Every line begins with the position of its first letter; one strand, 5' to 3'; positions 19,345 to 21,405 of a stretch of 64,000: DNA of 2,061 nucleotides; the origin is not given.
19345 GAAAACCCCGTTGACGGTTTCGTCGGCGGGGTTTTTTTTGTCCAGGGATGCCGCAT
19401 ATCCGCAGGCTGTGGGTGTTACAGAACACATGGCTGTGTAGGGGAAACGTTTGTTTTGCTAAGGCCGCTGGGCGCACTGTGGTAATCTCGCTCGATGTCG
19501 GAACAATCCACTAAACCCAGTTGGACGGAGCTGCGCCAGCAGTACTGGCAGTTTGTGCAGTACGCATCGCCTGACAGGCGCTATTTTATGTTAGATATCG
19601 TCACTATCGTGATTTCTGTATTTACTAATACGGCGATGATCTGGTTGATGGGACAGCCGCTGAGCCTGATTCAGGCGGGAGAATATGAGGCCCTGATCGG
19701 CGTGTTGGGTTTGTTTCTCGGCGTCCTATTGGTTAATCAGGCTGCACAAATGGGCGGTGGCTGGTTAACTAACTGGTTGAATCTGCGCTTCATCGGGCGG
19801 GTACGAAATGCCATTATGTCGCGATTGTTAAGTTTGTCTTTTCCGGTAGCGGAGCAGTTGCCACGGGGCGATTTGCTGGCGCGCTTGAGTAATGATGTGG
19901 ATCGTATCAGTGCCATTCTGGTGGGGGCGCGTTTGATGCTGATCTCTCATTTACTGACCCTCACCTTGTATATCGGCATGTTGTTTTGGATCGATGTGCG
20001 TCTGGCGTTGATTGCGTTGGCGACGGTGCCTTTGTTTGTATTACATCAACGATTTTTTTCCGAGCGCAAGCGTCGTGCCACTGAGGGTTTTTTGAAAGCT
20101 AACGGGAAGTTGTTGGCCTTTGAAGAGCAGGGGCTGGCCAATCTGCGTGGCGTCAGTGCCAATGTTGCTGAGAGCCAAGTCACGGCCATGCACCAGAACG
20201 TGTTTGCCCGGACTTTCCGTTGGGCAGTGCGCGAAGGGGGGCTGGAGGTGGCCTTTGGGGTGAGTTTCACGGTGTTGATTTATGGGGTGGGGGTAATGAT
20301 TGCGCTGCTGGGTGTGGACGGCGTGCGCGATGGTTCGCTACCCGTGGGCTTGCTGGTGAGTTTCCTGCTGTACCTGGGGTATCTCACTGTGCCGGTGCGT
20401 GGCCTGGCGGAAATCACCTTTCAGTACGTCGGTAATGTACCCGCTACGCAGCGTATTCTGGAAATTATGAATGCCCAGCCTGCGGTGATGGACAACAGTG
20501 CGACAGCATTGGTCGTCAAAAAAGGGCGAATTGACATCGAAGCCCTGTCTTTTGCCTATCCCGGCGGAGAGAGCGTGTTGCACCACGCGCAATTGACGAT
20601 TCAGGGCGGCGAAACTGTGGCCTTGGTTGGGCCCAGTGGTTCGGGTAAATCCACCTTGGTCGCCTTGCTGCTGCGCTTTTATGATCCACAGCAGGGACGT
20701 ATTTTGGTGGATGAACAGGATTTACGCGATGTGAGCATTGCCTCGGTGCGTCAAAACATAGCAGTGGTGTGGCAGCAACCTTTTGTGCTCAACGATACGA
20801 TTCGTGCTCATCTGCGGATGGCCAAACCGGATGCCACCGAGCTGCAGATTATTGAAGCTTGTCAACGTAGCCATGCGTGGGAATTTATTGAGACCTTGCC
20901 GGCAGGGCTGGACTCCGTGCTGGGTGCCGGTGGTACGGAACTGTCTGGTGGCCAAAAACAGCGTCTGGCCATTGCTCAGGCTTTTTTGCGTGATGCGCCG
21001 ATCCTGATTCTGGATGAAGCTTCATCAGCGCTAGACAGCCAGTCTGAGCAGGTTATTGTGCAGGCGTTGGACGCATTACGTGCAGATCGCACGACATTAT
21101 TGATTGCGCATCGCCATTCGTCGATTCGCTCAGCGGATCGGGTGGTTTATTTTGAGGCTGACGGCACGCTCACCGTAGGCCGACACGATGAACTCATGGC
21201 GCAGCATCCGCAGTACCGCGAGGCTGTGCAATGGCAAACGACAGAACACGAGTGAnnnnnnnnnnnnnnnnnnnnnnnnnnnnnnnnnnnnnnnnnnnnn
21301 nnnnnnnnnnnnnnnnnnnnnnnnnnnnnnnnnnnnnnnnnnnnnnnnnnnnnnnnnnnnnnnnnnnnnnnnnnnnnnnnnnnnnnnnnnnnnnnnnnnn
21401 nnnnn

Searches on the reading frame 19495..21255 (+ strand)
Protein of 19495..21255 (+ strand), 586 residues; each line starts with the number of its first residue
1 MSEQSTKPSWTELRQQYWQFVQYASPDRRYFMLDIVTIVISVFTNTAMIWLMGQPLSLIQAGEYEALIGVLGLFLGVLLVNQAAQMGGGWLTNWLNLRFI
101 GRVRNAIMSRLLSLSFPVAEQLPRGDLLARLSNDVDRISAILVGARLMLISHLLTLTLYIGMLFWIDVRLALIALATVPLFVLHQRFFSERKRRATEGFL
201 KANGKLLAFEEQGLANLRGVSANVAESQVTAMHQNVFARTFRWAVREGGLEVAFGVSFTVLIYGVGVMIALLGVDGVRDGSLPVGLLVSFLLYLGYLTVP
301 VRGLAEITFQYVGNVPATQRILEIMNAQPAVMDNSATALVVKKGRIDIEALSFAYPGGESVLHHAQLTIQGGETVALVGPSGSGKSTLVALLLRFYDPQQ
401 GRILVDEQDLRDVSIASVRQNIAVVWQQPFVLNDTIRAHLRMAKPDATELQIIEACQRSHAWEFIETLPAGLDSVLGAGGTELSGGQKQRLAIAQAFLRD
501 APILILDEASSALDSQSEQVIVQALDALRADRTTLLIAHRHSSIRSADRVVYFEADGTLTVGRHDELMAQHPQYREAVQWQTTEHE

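Call 71: search_protein_families(library=pfam, proteins=[window:19495-21255:+], max_evalue=0.00001)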
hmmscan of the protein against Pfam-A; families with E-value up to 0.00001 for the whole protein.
window:19495-21255:+ (586 aa): 4 families
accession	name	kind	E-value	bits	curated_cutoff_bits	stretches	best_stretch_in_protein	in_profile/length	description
PF00005.33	ABC_tran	-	4.2e-32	112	25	1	362-510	1-136/137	ABC transporter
PF00664.28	ABC_membrane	-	8.1e-29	101.6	28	1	33-301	3-274/274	ABC transporter transmembrane region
PF02463.25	SMC_N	-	8.1e-10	38.9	40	1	374-551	26-209/220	RecF/RecN/SMC N terminal domain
PF13191.12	AAA_16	-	8.7e-06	26.8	32.6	0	370-530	22-161/167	AAA ATPase domain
